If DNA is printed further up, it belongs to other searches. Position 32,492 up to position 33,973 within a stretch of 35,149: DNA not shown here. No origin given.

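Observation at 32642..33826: Single polypeptide fusing a CheW coupling domain to a CheZ-type CheY-P phosphatase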

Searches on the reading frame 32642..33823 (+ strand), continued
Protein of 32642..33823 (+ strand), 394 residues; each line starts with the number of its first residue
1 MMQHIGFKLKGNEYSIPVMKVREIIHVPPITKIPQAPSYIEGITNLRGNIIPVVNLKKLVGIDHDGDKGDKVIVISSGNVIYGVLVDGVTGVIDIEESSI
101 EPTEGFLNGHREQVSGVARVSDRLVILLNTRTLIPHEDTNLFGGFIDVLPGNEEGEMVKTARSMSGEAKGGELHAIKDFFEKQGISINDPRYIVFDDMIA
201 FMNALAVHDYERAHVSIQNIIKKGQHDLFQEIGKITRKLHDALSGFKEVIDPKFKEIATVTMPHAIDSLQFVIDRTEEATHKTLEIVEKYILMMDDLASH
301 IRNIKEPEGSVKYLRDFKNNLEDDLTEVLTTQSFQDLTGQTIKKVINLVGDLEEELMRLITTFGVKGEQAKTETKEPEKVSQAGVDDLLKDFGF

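Call 18: search_protein_representatives(protein=window:32642-33823:+)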
Query: 394 residues. Proteins with E-value up to 0.001 (for the whole library): 29389; up to 1e-10: 7785; up to 1e-30: 368. The best 150 are listed.
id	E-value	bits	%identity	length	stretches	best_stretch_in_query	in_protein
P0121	5.4e-137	473.5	59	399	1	2-394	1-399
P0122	6.8e-135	466.6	87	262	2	194-394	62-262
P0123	1.4e-108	380.0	50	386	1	1-394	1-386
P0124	1.9e-95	336.8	46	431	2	186-394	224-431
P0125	2.6e-95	336.3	44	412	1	1-366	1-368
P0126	5.3e-82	292.5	41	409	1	3-394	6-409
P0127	3.5e-80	286.5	42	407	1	2-394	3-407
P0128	3.1e-79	283.4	39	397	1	4-392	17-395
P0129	3.4e-75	270.1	42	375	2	182-394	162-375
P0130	1.2e-71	258.4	46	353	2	1-153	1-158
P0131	2.6e-67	244.2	41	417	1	3-394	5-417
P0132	7.6e-63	229.5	38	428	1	2-381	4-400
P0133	4.8e-59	217.0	36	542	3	3-136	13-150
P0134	1.5e-58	215.3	34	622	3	3-135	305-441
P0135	6.4e-58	213.3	44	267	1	19-278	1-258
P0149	7.1e-53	196.7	38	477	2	174-381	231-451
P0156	1.4e-51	192.4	36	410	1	3-377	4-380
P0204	2.1e-46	175.4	45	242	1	172-367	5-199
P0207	3.9e-46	174.5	49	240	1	194-394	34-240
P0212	2.3e-45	171.9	42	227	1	164-394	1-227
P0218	5.9e-45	170.6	34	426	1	3-394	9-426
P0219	6.4e-45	170.5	43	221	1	186-394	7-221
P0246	5.7e-43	164.0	49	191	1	2-180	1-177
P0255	1.6e-42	162.5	33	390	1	5-394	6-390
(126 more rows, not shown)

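Call 19: search_protein_families(library=pfam, proteins=[P0123, P0124, P0126, P0127, P0128, P0131, P0132, P0149, P0156, P0218], max_evalue=0.001)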
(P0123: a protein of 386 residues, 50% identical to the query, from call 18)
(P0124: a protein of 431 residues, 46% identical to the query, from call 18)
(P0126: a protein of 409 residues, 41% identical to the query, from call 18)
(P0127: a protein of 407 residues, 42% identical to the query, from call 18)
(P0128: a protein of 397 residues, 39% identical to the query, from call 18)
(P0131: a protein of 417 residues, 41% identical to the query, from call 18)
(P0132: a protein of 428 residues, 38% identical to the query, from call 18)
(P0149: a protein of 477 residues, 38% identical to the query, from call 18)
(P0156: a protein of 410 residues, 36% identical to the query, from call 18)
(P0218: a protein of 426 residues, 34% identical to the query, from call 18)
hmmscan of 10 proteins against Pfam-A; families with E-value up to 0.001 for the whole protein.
P0123 (386 aa): 2 families
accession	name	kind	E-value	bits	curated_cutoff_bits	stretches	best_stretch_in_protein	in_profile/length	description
PF01584.24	CheW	-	4.7e-33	114.2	23.5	1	3-134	1-134/138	CheW-like domain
PF04344.18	CheZ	-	3.9e-32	112.2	30.7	2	308-386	110-203/203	Chemotaxis phosphatase, CheZ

P0124 (431 aa): 2 families
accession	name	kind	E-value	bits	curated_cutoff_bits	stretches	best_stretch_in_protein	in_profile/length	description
PF01584.24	CheW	-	2.2e-38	131.5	23.5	1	3-138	1-137/138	CheW-like domain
PF04344.18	CheZ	-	8.4e-35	120.9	30.7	2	351-431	106-203/203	Chemotaxis phosphatase, CheZ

P0126 (409 aa): 2 families
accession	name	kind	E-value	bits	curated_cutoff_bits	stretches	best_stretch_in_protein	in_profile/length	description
PF01584.24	CheW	-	1.5e-36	125.5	23.5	1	6-136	1-133/138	CheW-like domain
PF04344.18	CheZ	-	7.7e-32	111.3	30.7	2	316-409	105-203/203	Chemotaxis phosphatase, CheZ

P0127 (407 aa): 2 families
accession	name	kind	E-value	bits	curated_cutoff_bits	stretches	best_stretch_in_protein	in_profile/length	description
PF04344.18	CheZ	-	5.4e-33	115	30.7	2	231-312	2-80/203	Chemotaxis phosphatase, CheZ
PF01584.24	CheW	-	2.4e-28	98.9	23.5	1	4-135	1-134/138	CheW-like domain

P0128 (397 aa): 2 families
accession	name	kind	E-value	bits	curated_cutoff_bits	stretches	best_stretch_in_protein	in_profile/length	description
PF04344.18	CheZ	-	1.1e-28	101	30.7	2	228-306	2-77/203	Chemotaxis phosphatase, CheZ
PF01584.24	CheW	-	3.9e-28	98.2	23.5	1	17-148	2-134/138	CheW-like domain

P0131 (417 aa): 2 families
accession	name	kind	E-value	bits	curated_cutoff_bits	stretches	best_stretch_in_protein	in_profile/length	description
PF04344.18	CheZ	-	2.8e-35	122.5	30.7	1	238-417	2-203/203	Chemotaxis phosphatase, CheZ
PF01584.24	CheW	-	1.7e-33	115.6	23.5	1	6-143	2-134/138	CheW-like domain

P0132 (428 aa): 2 families
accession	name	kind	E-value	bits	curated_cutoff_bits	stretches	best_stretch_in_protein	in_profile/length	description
PF04344.18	CheZ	-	5.9e-43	147.5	30.7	1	235-428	2-203/203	Chemotaxis phosphatase, CheZ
PF01584.24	CheW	-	2.3e-37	128.1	23.5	1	7-141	3-135/138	CheW-like domain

P0149 (477 aa): 2 families
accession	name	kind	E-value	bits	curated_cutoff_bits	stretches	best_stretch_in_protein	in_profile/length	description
PF04344.18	CheZ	-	4.2e-41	141.5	30.7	1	287-477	2-203/203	Chemotaxis phosphatase, CheZ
PF01584.24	CheW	-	8.3e-35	119.8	23.5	1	3-140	1-136/138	CheW-like domain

P0156 (410 aa): 2 families
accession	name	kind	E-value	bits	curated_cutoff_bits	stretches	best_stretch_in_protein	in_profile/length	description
PF04344.18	CheZ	-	1.2e-41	143.2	30.7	1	213-410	2-203/203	Chemotaxis phosphatase, CheZ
PF01584.24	CheW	-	6.6e-36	123.4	23.5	1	4-137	1-135/138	CheW-like domain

P0218 (426 aa): 2 families
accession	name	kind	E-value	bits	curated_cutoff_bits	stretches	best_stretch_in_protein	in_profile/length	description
PF04344.18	CheZ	-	1.3e-37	130.1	30.7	1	238-426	2-203/203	Chemotaxis phosphatase, CheZ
PF01584.24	CheW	-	7e-32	110.4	23.5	1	9-143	1-137/138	CheW-like domain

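Call 20: list_cluster_members(proteins=[P0123, P0124, P0126, P0127, P0128, P0131, P0132, P0149, P0156, P0218])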
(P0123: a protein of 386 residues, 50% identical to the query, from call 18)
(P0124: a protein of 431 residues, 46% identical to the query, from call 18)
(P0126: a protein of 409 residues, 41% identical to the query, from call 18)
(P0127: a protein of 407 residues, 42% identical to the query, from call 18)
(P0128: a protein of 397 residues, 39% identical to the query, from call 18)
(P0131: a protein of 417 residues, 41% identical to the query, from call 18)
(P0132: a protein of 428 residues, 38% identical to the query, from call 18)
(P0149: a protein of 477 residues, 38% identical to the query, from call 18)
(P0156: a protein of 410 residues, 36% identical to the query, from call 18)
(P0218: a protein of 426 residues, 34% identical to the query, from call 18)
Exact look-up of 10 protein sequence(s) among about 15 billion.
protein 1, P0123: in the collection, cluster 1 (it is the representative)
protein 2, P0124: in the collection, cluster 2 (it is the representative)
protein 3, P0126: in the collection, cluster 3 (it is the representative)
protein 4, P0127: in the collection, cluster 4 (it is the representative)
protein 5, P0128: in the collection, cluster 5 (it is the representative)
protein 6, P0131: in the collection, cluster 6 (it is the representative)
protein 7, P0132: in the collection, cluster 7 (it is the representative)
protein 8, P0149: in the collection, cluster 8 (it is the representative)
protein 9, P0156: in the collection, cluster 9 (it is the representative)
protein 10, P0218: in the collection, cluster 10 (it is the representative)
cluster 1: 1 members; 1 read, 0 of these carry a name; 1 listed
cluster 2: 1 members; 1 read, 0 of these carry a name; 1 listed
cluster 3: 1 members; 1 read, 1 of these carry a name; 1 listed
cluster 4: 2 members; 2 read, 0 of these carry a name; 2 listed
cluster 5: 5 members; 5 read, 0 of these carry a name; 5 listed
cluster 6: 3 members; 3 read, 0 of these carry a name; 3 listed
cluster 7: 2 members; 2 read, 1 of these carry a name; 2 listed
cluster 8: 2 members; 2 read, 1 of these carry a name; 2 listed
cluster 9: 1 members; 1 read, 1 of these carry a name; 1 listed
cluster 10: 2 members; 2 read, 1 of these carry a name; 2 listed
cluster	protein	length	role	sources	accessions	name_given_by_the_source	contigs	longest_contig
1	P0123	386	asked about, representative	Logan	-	-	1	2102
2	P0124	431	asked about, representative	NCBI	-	-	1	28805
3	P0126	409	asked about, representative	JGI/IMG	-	chemotaxis protein CheZ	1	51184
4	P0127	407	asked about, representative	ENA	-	-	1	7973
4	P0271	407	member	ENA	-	-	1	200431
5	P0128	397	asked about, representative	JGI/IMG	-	-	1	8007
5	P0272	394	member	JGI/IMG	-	-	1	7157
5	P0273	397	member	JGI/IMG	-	-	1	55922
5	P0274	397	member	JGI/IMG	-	-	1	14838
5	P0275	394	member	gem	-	-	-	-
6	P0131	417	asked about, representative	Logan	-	-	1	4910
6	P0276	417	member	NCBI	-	-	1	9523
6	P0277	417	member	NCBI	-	-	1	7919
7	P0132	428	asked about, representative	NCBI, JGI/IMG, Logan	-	-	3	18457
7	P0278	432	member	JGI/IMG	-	chemotaxis protein CheZ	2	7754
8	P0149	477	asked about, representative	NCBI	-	-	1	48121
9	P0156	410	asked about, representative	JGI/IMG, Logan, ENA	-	chemotaxis protein CheZ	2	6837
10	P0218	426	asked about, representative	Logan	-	-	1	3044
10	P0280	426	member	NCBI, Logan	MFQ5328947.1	MAG: protein phosphatase CheZ [Thermodesulfobacteriota bacterium]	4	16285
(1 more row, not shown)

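Call 26: list_cluster_members(proteins=[P0204, P0207, P0212, P0219, P0246, P0129, P0130, P0255, P0125, P0121])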
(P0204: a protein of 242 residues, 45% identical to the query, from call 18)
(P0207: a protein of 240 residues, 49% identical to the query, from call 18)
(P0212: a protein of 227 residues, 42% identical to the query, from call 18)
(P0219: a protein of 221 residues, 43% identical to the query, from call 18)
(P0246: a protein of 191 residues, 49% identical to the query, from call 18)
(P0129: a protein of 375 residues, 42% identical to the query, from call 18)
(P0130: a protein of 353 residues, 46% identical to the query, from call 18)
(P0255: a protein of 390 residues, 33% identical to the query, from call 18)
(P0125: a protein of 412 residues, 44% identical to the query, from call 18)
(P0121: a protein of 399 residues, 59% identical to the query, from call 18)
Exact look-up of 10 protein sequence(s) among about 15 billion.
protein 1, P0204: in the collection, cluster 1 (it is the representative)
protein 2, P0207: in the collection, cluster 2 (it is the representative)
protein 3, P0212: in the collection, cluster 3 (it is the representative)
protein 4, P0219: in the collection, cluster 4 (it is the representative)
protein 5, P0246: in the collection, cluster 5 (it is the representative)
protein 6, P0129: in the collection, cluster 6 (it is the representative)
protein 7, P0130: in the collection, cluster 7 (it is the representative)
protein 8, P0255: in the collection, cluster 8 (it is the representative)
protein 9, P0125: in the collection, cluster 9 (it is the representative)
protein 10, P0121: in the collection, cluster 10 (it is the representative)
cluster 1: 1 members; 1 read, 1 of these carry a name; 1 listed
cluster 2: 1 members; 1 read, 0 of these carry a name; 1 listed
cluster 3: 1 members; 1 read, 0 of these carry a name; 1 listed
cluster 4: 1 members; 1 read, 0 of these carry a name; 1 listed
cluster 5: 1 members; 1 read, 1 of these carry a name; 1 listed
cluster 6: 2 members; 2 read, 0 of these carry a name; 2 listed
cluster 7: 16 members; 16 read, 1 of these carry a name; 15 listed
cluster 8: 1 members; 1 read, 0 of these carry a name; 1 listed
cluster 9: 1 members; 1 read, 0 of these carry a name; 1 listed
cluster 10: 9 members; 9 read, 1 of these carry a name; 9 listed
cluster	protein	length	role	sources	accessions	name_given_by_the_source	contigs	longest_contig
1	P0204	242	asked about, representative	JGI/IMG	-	chemotaxis protein CheZ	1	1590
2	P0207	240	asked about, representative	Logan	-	-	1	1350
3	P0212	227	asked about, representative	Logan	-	-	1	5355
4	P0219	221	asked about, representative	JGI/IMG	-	-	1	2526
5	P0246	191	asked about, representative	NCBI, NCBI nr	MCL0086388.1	chemotaxis protein CheW [Thermodesulfovibrionales bacterium]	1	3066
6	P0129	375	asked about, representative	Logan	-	-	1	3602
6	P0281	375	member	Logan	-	-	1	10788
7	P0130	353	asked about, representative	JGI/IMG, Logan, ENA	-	-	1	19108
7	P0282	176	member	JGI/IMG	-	chemotaxis protein CheZ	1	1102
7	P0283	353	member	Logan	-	-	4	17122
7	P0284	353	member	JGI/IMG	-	-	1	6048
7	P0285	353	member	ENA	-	-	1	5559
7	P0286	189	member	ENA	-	-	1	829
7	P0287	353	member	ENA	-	-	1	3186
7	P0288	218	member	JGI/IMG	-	-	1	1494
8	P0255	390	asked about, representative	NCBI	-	-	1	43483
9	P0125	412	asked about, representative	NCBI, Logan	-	-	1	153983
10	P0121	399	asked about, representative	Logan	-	-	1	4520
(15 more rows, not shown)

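Call 34: find_encoding_contigs(protein=P0001, flank=1000, max_places=3)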
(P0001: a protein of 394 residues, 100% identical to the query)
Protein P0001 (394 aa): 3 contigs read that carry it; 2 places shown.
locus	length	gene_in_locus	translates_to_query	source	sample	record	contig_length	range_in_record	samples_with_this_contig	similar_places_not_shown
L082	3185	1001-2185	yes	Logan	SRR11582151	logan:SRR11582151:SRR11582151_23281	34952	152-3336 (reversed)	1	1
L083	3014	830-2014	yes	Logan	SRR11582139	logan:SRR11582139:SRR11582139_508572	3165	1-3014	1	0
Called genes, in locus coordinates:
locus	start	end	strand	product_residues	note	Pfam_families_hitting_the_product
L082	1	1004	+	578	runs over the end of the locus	PF01627:Hpt, PF02895:H-kinase_dim, PF02518:HATPase_c, PF01584:CheW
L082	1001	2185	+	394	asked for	PF01584:CheW, PF04344:CheZ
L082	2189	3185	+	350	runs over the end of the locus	PF00072:Response_reg, PF01339:CheB_methylest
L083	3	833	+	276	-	?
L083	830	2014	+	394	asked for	PF01584:CheW, PF04344:CheZ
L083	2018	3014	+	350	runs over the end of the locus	PF00072:Response_reg, PF01339:CheB_methylest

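Call 35: predict_structure(alignment_id=A2)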
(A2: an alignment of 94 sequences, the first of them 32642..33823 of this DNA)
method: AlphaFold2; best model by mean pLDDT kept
length: 394 residues; sequences in the alignment: 94
mean_pLDDT: 60.3   pTM: 0.35
mean pLDDT of the five models: 60.3, 59.5, 57.3, 56.3, 48.4
residues with pLDDT >= 90: 0; 70-90: 129; 50-70: 170; < 50: 95
segments of 3 or more residues with pLDDT < 50: 143-177, 243-259, 261-264, 363-379
pLDDT, mean of each block of 10 residues (from residue 1): 81 83 71 65 62 74 55 76 82 82 58 75 81 60 37 24 27 45 55 65 62 71 58 50 44 43 49 62 68 72 68 78 69 59 53 52 38 37 65 53
secondary structure, 60 per line:
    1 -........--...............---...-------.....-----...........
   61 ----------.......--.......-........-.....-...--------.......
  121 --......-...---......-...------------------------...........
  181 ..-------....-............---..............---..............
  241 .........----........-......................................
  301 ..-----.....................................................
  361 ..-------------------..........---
elements in order: E2-9 E12-17 E21-26 E30-32 E40-44 E50-55 H56-60 E71-77 E80-86 E88-95 E114-120 E123-128 H136-141 H170-182 H190-193 H195-206 H210-223 H227-249 H254-261 H263-302 H308-362 H382-391

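Call 38: fold_search(model_id=the predicted structure, library=pdb)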
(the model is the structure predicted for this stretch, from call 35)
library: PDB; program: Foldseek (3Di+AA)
matches with E <= 10: 168; with E <= 0.001: 18
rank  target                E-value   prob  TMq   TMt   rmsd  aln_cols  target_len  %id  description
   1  6s1k_C                9.2e-12  1.00  0.32  0.81   2.8       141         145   33  E. coli Core Signaling Unit, carrying QQQQ receptor mutation (released 2020-01-22)
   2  8c5v_E                1.3e-11  1.00  0.32  0.80   2.7       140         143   34  Chemotaxis core signalling unit from E protein lysed E. coli cells (released 2023-09-13)
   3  2ch4_Y                2.6e-11  1.00  0.31  0.82   2.2       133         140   32  Complex between Bacterial Chemotaxis histidine kinase CheA domains P4 and P5 and receptor-adaptor protein CheW (released 2006-04-18)
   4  9a72_B                5.3e-11  1.00  0.32  0.77   8.0       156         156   24  Integrative model of YFMS-CHEW by crosslinking MS and deep learning (released 2024-09-18)
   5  2ch4_W                1.6e-10  1.00  0.30  0.80   2.1       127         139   33  Complex between Bacterial Chemotaxis histidine kinase CheA domains P4 and P5 and receptor-adaptor protein CheW (released 2006-04-18)
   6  2qdl_B                3.7e-10  1.00  0.32  0.82   2.2       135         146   36  Crystal structure of scaffolding protein TtCheW from Thermoanaerobacter tengcongensis (released 2007-09-04)
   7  2qdl_A                4.4e-10  1.00  0.31  0.76   2.5       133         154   36  Crystal structure of scaffolding protein TtCheW from Thermoanaerobacter tengcongensis (released 2007-09-04)
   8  4jpb_A                2.7e-09  1.00  0.29  0.81   2.8       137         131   23  The structure of a ternary complex between CheA domains P4 and P5 with CheW and with an unzipped fragment of TM14, a c (released 2013-08-28)
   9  1k0s_MODEL_1_A        4.5e-09  1.00  0.29  0.67   4.4       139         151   32  Solution structure of the chemotaxis protein CheW from the thermophilic organism Thermotoga maritima (released 2002-02-06)
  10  2ch4_A                7.7e-09  1.00  0.28  0.34   2.6       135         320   24  Complex between Bacterial Chemotaxis histidine kinase CheA domains P4 and P5 and receptor-adaptor protein CheW (released 2006-04-18)
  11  2ho9_MODEL_1_A        9.2e-09  1.00  0.32  0.70   3.2       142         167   34  Solution Structure of chemotaxi protein CheW from Escherichia coli (released 2007-07-10)
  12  2ch4_B                1.6e-08  1.00  0.29  0.37   2.7       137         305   23  Complex between Bacterial Chemotaxis histidine kinase CheA domains P4 and P5 and receptor-adaptor protein CheW (released 2006-04-18)
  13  3ur1_A                2.0e-08  1.00  0.28  0.40   3.2       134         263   23  The structure of a ternary complex between CheA domains P4 and P5 with CheW and with a truncated fragment of TM14, a c (released 2012-03-07)
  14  6s1k_A                8.0e-08  1.00  0.28  0.29   3.2       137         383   15  E. coli Core Signaling Unit, carrying QQQQ receptor mutation (released 2020-01-22)
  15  3ja6_C                1.0e-07  1.00  0.29  0.30   2.3       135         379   24  Cryo-electron Tomography and All-atom Molecular Dynamics Simulations Reveal a Novel Kinase Conformational Switch in Ba (released 2015-12-09)
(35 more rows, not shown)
